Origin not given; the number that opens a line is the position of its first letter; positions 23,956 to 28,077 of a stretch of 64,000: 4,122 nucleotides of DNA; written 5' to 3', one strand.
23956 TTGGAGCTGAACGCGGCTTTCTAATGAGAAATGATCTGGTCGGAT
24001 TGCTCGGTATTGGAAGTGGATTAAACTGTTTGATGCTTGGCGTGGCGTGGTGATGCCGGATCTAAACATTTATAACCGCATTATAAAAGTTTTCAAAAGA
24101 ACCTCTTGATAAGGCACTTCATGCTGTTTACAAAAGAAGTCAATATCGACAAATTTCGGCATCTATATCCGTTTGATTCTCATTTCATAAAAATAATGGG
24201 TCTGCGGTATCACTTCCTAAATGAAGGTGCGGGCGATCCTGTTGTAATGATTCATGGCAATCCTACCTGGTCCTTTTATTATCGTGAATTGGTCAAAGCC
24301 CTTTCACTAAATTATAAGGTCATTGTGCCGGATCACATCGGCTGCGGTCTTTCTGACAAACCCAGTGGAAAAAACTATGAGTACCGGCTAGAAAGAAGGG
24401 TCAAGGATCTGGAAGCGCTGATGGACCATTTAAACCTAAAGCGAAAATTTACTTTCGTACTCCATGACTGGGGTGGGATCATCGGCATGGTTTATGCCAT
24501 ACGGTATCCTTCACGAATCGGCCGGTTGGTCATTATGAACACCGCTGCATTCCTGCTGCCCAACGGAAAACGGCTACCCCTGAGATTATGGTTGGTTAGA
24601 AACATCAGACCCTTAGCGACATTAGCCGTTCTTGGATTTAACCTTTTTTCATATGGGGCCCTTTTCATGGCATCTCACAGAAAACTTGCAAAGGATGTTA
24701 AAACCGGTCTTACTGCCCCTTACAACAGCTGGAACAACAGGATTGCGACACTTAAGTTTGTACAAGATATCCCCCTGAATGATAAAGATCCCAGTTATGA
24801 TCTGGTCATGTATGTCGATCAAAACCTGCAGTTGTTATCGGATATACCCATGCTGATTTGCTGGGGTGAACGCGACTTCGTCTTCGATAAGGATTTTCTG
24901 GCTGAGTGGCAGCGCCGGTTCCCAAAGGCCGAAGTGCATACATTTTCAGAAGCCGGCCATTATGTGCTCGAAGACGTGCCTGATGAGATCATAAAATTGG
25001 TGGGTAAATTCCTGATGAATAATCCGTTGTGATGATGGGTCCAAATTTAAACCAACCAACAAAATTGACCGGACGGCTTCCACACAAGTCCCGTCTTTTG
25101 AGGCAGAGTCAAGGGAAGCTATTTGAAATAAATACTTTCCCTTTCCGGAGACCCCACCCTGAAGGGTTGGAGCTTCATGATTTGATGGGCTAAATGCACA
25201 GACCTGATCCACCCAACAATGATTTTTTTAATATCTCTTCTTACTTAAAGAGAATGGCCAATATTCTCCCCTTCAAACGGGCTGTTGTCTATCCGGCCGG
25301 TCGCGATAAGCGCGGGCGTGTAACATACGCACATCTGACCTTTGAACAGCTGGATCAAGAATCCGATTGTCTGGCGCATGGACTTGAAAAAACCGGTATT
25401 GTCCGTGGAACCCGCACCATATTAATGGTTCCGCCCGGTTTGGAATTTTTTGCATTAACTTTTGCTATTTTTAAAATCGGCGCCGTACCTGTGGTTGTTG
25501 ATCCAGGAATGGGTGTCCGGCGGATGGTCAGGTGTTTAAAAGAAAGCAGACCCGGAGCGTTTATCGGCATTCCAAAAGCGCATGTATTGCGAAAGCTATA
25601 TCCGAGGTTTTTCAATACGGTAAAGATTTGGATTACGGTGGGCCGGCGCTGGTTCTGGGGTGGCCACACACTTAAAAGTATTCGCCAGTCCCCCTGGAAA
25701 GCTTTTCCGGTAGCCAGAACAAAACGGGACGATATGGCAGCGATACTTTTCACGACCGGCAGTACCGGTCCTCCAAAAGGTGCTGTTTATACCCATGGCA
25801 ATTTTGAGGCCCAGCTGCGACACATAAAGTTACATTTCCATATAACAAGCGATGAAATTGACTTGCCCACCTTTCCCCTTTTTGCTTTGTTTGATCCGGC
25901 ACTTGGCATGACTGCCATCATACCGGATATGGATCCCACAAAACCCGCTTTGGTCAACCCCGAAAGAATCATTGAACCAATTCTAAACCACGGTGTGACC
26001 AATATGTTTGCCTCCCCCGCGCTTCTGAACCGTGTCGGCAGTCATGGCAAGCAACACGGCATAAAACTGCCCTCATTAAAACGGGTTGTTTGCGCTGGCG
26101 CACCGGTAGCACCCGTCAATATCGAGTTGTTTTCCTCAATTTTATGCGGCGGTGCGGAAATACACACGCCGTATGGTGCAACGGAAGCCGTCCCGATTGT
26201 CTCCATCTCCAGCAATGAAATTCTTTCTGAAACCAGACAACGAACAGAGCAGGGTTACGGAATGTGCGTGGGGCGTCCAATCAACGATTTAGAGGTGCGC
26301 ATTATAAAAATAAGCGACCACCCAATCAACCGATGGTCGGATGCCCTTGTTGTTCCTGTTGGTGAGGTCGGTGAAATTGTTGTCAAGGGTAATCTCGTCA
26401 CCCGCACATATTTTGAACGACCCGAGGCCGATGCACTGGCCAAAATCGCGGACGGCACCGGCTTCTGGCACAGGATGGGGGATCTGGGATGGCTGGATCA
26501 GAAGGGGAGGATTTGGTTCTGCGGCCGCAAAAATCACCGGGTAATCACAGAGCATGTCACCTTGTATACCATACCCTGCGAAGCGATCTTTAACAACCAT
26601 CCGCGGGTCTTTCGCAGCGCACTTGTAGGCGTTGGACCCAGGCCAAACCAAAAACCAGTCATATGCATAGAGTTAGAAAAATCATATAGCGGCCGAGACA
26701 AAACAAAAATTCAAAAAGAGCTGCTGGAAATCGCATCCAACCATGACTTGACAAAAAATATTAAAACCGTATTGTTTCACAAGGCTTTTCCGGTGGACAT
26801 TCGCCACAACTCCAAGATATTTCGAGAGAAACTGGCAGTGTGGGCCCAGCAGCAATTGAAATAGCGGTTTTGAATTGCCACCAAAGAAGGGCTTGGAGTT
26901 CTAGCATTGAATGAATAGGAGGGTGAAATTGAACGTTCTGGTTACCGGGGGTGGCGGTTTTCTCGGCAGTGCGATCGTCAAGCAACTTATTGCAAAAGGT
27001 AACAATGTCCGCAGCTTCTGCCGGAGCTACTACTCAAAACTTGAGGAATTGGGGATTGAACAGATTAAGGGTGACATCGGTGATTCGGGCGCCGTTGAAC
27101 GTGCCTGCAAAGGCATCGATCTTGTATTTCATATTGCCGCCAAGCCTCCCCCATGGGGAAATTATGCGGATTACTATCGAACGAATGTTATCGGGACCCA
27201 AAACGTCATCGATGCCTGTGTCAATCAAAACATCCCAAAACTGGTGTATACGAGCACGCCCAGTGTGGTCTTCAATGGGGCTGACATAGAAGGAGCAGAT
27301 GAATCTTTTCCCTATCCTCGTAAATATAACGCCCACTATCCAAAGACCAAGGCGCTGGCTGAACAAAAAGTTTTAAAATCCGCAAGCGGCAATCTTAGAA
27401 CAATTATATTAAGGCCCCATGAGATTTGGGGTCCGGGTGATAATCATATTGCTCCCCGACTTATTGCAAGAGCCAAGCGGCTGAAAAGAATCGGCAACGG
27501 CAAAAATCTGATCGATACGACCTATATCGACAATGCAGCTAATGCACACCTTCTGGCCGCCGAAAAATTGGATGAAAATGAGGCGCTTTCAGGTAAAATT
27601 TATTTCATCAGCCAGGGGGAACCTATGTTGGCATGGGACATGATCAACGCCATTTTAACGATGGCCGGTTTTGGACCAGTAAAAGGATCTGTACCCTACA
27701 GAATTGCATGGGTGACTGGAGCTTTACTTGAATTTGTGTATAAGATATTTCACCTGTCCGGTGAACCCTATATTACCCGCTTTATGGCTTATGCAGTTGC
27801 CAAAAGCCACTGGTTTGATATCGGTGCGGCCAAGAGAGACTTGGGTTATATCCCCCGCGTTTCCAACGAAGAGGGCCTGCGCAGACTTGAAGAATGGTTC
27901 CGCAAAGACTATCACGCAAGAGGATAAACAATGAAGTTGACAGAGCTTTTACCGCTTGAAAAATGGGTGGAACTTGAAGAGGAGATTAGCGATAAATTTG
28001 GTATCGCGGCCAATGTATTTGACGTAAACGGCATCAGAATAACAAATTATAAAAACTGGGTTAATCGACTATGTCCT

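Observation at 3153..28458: PUFA-synthase-type PKS (pfaD/pfaA/pfaC) joined directly to a complete oleABCD olefin cluster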

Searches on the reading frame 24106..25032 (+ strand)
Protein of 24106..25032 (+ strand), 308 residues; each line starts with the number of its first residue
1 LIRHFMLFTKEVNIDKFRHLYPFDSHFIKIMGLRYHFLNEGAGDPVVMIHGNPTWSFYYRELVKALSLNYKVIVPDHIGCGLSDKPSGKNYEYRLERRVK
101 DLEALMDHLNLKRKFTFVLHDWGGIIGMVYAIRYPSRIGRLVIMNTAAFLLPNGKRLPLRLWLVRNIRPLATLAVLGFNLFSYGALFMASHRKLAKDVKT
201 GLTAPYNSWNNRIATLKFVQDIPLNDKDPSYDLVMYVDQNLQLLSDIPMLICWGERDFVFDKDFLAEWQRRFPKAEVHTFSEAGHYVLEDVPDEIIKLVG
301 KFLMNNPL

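Call 3: search_protein_families(library=pfam, proteins=[window:24106-25032:+])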
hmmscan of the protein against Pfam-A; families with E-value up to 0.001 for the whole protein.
window:24106-25032:+ (308 aa): 5 families
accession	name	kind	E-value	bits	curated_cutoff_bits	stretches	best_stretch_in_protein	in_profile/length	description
PF00561.26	Abhydrolase_1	-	5.3e-32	111.9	25.8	1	45-290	2-243/245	alpha/beta hydrolase fold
PF12697.13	Abhydrolase_6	-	3.7e-18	67.4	26.3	1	46-296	1-215/217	Alpha/beta hydrolase family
PF12146.15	Hydrolase_4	-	4.2e-12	46.3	27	1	46-290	7-237/239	Serine aminopeptidase, S33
PF10230.15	LIDHydrolase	-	0.00011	22.4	27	1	46-137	5-108/262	Lipid-droplet associated hydrolase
PF06342.18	DUF1057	-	0.00096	18.7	21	0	82-276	73-242/297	Alpha/beta hydrolase of unknown function (DUF1057)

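Call 4: search_protein_families(library=ncbifam, proteins=[window:24106-25032:+])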
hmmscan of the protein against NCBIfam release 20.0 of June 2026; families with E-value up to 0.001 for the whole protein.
window:24106-25032:+ (308 aa): 27 families (the best 25 are shown)
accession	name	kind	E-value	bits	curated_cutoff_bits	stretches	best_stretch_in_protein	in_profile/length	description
NF002938.0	PRK03592.1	equivalog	1.8e-46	158.9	241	1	22-305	9-291/298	haloalkane dehalogenase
NF002043.0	PRK00870.1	subfamily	6.5e-40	137.4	265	1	17-305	11-300/302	haloalkane dehalogenase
NF002873.0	PRK03204.1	equivalog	2.7e-39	135.2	466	1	18-296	9-278/286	haloalkane dehalogenase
TIGR01250.1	pro_imino_pep_2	subfamily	1.5e-21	77.2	167.65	1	28-147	7-130/288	proline iminopeptidase-family hydrolase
NF050089.1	i_nPHAscl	equivalog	8.4e-21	74.3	300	2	40-147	15-118/288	intracellular short-chain-length polyhydroxyalkanoate depolymerase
NF045632.1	hydroxlase_HsaD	equivalog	1.2e-18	67.1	400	1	32-147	23-138/290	4,5:9,10-diseco-3-hydroxy-5,9,17-trioxoandrosta-1(10),2-diene-4-oate hydrolase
TIGR03611.1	RutD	equivalog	1.5e-16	60.6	238.5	1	42-211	12-177/258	pyrimidine utilization protein D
TIGR03343.1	biphenyl_bphD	equivalog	9e-16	57.9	462.15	1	33-148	20-136/282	2-hydroxy-6-oxo-6-phenylhexa-2,4-dienoate hydrolase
TIGR02427.1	protocat_pcaD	equivalog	1.5e-15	57.3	255.85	1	44-148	13-114/251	3-oxoadipate enol-lactonase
NF045948.1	ProImpepThrmp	equivalog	3.8e-15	56.1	500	1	26-145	5-127/291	proline iminopeptidase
TIGR03056.1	bchO_mg_che_rel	equivalog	1.8e-13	50.2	172.55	1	26-147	9-129/278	alpha/beta fold hydrolase BchO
NF004514.1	PRK05855.1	equivalog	2.1e-13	49.7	455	1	42-126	21-104/578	SDR family oxidoreductase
NF045945.1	ProImpepLactob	equivalog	2.8e-13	50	400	1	43-145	27-130/293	proline iminopeptidase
NF051488.1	bifunc_PcaDC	exception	1.5e-12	47.4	390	1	55-150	24-115/375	bifunctional 3-oxoadipate enol-lactonase/4-carboxymuconolactone decarboxylase PcaDC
NF051487.1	bifunc_PcaCD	exception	3.7e-12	46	430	1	42-149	171-274/413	bifunctional 4-carboxymuconolactone decarboxylase/3-oxoadipate enol-lactonase PcaCD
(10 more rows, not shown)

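Call 37: search_solved_structures(query=window:24106-25032:+, show_alignments=1)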
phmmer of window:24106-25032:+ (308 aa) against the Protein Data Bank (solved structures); distinct sequences matched with E-value up to 0.001: 337 (the best 60 are shown).
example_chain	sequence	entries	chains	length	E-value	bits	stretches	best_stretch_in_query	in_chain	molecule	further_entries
8ckp_D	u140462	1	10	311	2.4e-33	118.9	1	18-303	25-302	Alpha/beta fold hydrolase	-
8ooh_A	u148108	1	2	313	5.1e-33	117.9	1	18-153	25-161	Alpha/beta fold hydrolase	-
5mxp_A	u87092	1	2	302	1.5e-31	113.1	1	21-302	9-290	Alpha/beta hydrolase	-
6y9g_A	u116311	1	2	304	1.5e-31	113.1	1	21-303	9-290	Ancestral haloalkane dehalogenase AncHLD5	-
8oe6_A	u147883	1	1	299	8.4e-29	104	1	20-303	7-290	Structure of hyperstable haloalkane dehalogenase variant DhaA231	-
5flk_A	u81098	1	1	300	1.9e-28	102.8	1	21-302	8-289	DHAA101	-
3u1t_A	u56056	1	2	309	2e-28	102.8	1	21-304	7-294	DmmA Haloalkane Dehalogenase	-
8oe2_A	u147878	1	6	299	4.7e-28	101.6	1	21-302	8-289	Haloalkane dehalogenase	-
3rk4_A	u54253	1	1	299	1.5e-27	100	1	21-302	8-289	Haloalkane dehalogenase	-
4fwb_A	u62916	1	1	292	1.7e-27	99.7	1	21-302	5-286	Haloalkane dehalogenase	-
4e46_A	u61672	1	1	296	2.6e-27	99.2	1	21-302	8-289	Haloalkane dehalogenase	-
4hzg_A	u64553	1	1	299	2.7e-27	99.1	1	21-302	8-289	Haloalkane dehalogenase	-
3g9x_A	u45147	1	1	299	3.5e-27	98.7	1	21-302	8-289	Haloalkane dehalogenase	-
1bn6_A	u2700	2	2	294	4.3e-27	98.4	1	21-302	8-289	HALOALKANE DEHALOGENASE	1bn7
3fbw_A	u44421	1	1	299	5.4e-27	98.1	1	21-302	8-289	Haloalkane dehalogenase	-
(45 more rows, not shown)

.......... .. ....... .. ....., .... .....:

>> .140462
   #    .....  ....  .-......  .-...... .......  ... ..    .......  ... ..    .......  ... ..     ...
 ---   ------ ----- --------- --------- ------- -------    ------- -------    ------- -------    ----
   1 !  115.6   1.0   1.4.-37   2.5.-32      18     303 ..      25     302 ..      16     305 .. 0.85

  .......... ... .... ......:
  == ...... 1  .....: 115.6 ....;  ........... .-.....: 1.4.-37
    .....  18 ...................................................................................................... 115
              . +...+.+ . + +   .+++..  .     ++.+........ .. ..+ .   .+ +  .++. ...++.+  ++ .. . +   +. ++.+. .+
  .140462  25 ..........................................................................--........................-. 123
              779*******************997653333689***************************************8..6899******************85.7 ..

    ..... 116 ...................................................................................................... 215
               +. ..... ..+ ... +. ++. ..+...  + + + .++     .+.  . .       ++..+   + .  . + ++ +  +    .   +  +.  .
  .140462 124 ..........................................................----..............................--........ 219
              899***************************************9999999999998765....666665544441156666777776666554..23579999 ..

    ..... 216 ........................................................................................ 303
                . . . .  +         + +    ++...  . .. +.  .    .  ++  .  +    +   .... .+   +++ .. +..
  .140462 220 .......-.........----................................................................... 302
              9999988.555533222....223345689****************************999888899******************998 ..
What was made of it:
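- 24106..25032 (+): oleB: alpha/beta-hydrolase, presumed beta-lactone decarboxylase. Nearest models and structures are haloalkane dehalogenases (calls 3, 4, 37), as known for OleB.
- On OleBCD (olefin pathway): The nearest models and structures are haloalkane dehalogenases (calls 4, 37).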

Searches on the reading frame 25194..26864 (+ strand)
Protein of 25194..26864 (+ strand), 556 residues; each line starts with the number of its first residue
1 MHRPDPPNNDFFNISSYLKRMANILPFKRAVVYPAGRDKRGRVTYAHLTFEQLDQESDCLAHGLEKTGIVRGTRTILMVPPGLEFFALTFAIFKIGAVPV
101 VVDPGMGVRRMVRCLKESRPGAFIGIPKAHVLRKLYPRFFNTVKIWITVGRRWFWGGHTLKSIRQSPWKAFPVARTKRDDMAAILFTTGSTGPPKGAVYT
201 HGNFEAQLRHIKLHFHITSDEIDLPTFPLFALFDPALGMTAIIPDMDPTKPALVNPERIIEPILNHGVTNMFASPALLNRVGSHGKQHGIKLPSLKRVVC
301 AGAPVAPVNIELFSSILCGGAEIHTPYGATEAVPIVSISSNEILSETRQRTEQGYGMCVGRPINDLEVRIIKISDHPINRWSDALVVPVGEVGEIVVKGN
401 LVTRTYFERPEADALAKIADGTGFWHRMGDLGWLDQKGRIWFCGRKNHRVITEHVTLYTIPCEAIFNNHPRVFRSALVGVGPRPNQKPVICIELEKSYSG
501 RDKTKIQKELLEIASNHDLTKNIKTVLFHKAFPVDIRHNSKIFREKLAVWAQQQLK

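Call 3: search_protein_families(library=pfam, proteins=[window:25194-26864:+])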
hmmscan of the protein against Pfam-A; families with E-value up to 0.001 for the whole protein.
window:25194-26864:+ (556 aa): 1 family
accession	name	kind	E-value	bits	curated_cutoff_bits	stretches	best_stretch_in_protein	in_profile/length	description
PF00501.34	AMP-binding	-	2.2e-54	185.2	29.9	1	28-407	11-384/384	AMP-binding enzyme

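Call 4: search_protein_families(library=ncbifam, proteins=[window:25194-26864:+])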
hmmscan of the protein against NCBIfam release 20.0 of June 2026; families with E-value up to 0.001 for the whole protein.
window:25194-26864:+ (556 aa): 96 families (the best 25 are shown)
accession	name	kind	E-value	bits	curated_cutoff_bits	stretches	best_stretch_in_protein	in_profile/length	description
NF006754.0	PRK09274.1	equivalog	1.3e-230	766.3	478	1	10-556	3-552/555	fatty acid CoA ligase family protein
NF045785.1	OlefBLtnSynShew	equivalog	4.1e-193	642.7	850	1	13-552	2-552/552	olefin beta-lactone synthetase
NF045786.1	OlefBLtnSynXan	equivalog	5.1e-190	632.5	900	1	13-554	2-544/544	olefin beta-lactone synthetase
NF004837.0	PRK06187.1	subfamily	6.6e-58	196.2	476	1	21-510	17-486/531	long-chain-fatty-acid--CoA ligase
TIGR01733.1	AA-adenyl-dom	subfamily_domain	1.6e-38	132.6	317.4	1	49-450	1-382/409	amino acid adenylation domain-containing protein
NF004114.0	PRK05605.1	equivalog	7.5e-37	126.9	766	2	173-497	215-521/575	long-chain-fatty-acid--CoA ligase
NF005801.1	PRK07656.1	equivalog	1.8e-33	116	657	1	46-480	25-437/500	FadD3 family acyl-CoA ligase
NF005676.0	PRK07470.1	equivalog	2.3e-33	115.6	774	1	46-482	44-465/544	acyl-CoA synthetase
NF005702.0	PRK07514.1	subfamily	1.9e-32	112.3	558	1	47-523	29-477/506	malonyl-CoA synthase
NF006182.0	PRK08316.1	subfamily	4.2e-32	111.3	663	1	14-481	13-452/523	fatty acyl-CoA synthetase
NF009233.0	PRK12583.1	subfamily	4.5e-32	111.2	832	2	175-481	197-485/558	fatty acid CoA ligase family protein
NF052269.1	Staph_lig_FadD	equivalog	2.6e-31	108.6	650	2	168-480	139-427/499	long-chain-fatty-acid--CoA ligase FadD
NF004822.0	PRK06178.1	equivalog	9.7e-31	107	782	2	170-516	204-534/571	acyl-CoA synthetase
TIGR03208.1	cyc_hxne_CoA_lg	equivalog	2.4e-30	105.8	792.3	1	14-480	24-473/538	cyclohexanecarboxylate-CoA ligase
NF005857.1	PRK07786.1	exception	1.3e-29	103.2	733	1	46-481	33-448/513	fatty-acid--CoA ligase FadD5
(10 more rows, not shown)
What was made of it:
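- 25194..26864 (+): oleC: AMP-dependent olefin beta-lactone synthetase. The olefin beta-lactone synthetase models NF045785/NF045786 score 643/633 bits, below their narrow cutoffs of 850/900 (call 4).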

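Call 38: search_solved_structures(query=window:25194-26864:+)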
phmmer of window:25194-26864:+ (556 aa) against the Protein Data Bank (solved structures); distinct sequences matched with E-value up to 0.001: 201 (the best 60 are shown).
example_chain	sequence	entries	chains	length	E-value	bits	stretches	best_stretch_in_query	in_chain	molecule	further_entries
8wev_A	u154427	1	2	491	5.2e-29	104.6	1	46-484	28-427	Feruloyl-CoA Synthetase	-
8weu_A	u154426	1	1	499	5.5e-29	104.5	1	46-484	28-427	Fatty-acyl-CoA synthase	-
4r0m_B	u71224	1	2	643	5.3e-24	88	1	47-459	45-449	McyG protein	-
3g7s_A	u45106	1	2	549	6.9e-24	87.7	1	49-512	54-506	Long-chain-fatty-acid--CoA ligase (FadD-1)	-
3r44_A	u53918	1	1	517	1e-21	80.5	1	11-481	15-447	fatty acyl CoA synthetase FADD13 (FATTY-ACYL-CoA SYNTHETASE)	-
6mfy_A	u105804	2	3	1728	1.3e-21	80.1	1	177-451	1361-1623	Linear gramicidin synthase subunit A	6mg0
6mfz_A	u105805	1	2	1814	1.8e-21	79.7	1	177-451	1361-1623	Linear gramicidin synthase subunit A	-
9be3_A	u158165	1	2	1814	1.8e-21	79.7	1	177-451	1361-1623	Linear gramicidin synthase subunit A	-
9be4_A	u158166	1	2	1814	1.8e-21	79.7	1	177-451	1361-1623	Linear gramicidin synthase subunit A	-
9meh_A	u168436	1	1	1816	1.8e-21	79.7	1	177-451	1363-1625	Linear gramicidin synthase subunit A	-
6sq8_A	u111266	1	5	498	7.5e-21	77.6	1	50-494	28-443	Fatty acid CoA ligase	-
6h1b_A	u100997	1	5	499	8.1e-21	77.5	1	50-493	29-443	Fatty acid CoA ligase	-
8r2q_A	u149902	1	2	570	3.7e-20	75.3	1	176-481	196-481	Probable fatty-acid-CoA ligase FadD5 (Fatty-acid-CoA synthetase) (Fatty-acid-CoA synthase)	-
5u95_A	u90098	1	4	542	1.9e-19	73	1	49-546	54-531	4-coumarate--CoA ligase 2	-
5bsm_A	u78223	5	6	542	2.5e-19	72.6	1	49-546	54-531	4-coumarate--CoA ligase 2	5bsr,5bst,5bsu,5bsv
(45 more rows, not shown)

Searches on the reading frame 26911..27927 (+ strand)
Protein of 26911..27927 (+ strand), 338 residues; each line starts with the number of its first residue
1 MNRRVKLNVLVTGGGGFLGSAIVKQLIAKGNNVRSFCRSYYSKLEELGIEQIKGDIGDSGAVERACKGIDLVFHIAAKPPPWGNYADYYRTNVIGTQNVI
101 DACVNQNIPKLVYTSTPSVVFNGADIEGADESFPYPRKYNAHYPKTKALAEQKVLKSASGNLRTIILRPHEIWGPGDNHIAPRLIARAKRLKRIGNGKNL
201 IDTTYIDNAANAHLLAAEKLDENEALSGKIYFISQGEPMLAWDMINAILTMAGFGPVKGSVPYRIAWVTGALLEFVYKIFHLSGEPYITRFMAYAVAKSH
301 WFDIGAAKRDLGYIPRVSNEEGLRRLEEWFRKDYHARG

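Call 3: search_protein_families(library=pfam, proteins=[window:26911-27927:+])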
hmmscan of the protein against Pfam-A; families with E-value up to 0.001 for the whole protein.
window:26911-27927:+ (338 aa): 8 families
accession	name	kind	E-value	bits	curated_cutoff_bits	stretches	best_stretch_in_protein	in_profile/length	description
PF01073.25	3Beta_HSD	-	3.2e-58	197.4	22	1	10-250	1-265/280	3-beta hydroxysteroid dehydrogenase/isomerase family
PF01370.27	Epimerase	-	1.3e-35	123.3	20.9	1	9-224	1-232/240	NAD dependent epimerase/dehydratase family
PF07993.18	NAD_binding_4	-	1.3e-17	64.3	20.1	1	61-174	81-209/258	Male sterility protein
PF13460.12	NAD_binding_10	-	1e-13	52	27.2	1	13-170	1-144/184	NAD(P)H-binding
PF02719.21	Polysacc_synt_2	-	3.3e-13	49.9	20.2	1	9-118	1-130/293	Polysaccharide biosynthesis protein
PF04321.23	RmlD_sub_bind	-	3.4e-13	49.7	27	1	8-253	2-232/287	RmlD substrate binding domain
PF16363.11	GDP_Man_Dehyd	-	5.2e-13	49.6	27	1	10-218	1-238/332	GDP-mannose 4,6 dehydratase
PF05368.20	NmrA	-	8.4e-10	39.1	27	1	8-116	4-107/298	NmrA-like family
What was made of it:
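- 26911..27927 (+): oleD: NAD(P)H-dependent 2-alkyl-3-oxoalkanoate reductase. 3Beta_HSD 197 bits (call 3).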

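Call 4: search_protein_families(library=ncbifam, proteins=[window:26911-27927:+])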
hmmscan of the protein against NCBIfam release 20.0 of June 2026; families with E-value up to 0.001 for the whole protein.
window:26911-27927:+ (338 aa): 27 families (the best 25 are shown)
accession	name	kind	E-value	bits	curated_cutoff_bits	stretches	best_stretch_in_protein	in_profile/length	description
NF042422.1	oxyalk_red_OleD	equivalog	8.1e-121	403.4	580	1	8-330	2-328/329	2-alkyl-3-oxoalkanoate reductase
NF042423.1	oxyalk_red_Shew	equivalog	2.1e-114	382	580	1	8-326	10-331/331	2-alkyl-3-oxoalkanoate reductase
TIGR03466.1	HpnA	hypoth_equivalog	8.6e-46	156.3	367.65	1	8-333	2-324/327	hopanoid-associated sugar epimerase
NF052578.1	StrlDmthSdmBMthl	equivalog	9.6e-27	94.6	600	1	9-331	3-323/328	sterol demethylase protein SdmB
TIGR04180.1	EDH_00030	hypoth_equivalog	3.6e-25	88.6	475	1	9-218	1-226/297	NAD-dependent 4,6-dehydratase LegB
TIGR01181.1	dTDP_gluc_dehyt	equivalog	3.1e-18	65.9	365.1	1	9-333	2-314/321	dTDP-glucose 4,6-dehydratase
TIGR01179.1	galE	equivalog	3.4e-16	59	262.3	1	8-174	1-178/332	UDP-glucose 4-epimerase GalE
TIGR01746.1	Thioester-redct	subfamily_domain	8.8e-15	54.8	213.35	1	63-174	83-197/371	thioester reductase domain-containing protein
TIGR03589.1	PseB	equivalog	2.2e-12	46.6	407.75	1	8-117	6-126/324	UDP-N-acetylglucosamine 4,6-dehydratase (inverting)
NF041293.1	G6PDh_Azf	equivalog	3e-12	46.5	400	1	8-120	4-119/252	NAD-dependent glucose-6-phosphate dehydrogenase Azf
NF004520.0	PRK05865.1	equivalog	1.3e-10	39.9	1509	1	8-238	2-189/854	sugar epimerase family protein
TIGR02622.1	CDP_4_6_dhtase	equivalog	7.1e-10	38.5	278.45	1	8-116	6-128/352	CDP-glucose 4,6-dehydratase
NF007956.0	PRK10675.1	subfamily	1.3e-09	37.6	394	1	8-156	2-164/338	UDP-glucose 4-epimerase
TIGR02197.1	heptose_epim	equivalog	2.1e-09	37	274.6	1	9-179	1-177/316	ADP-glyceromanno-heptose 6-epimerase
TIGR04130.1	FnlA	equivalog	4.1e-08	32.5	730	1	9-121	7-129/337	UDP-N-acetylglucosamine 4,6-dehydratase/5-epimerase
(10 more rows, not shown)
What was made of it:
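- Checked: OleB, 24106-25032; OleC, 25194-26864; OleD, 26911-27927: all on the + strand (calls 3, 4).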

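Call 39: search_solved_structures(query=window:26911-27927:+)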
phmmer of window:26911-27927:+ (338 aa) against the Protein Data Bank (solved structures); distinct sequences matched with E-value up to 0.001: 114 (the best 60 are shown).
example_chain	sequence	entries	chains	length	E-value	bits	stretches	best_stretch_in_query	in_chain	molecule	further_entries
6jkg_A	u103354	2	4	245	4.1e-46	161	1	8-234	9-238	Sterol-4-alpha-carboxylate 3-dehydrogenase, decarboxylating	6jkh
3wj7_A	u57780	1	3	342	2.1e-27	99.5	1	9-332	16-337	Putative oxidoreductase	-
6kv9_A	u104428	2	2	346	7.7e-23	84.5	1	8-226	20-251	MoeE5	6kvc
8rdg_A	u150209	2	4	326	2.1e-16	63.3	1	8-197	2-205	SDR family NAD(P)-dependent oxidoreductase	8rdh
4zrm_A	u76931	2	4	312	6.5e-16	61.7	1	7-224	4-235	UDP-glucose 4-epimerase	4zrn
8rdi_A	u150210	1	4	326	6.8e-16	61.6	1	8-197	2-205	SDR family NAD(P)-dependent oxidoreductase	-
2p5u_A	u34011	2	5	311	6.1e-14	55.2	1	8-262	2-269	UDP-glucose 4-epimerase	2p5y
6bwl_A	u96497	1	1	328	7.7e-14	54.9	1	8-212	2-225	Pal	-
1r66_A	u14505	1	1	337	1.4e-13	54.1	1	51-150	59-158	TDP-glucose-4,6-dehydratase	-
1r6d_A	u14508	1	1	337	1.6e-13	53.8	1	51-150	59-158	TDP-glucose-4,6-dehydratase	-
8w3u_A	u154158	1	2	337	2e-12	50.2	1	8-179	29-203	dTDP-glucose 4,6-dehydratase related protein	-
9ar1_A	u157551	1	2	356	2.4e-12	49.9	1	8-179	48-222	dTDP-glucose 4,6-dehydratase related protein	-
3vvc_A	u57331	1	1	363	2.5e-12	49.9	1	9-121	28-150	Capsular polysaccharide synthesis enzyme Cap8E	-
3vvb_A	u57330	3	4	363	2.5e-12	49.9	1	9-121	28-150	CapE | Capsular polysaccharide synthesis enzyme Cap8E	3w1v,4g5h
2hun_A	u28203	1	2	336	3.2e-12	49.5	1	7-255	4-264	336aa long hypothetical dTDP-glucose 4,6-dehydratase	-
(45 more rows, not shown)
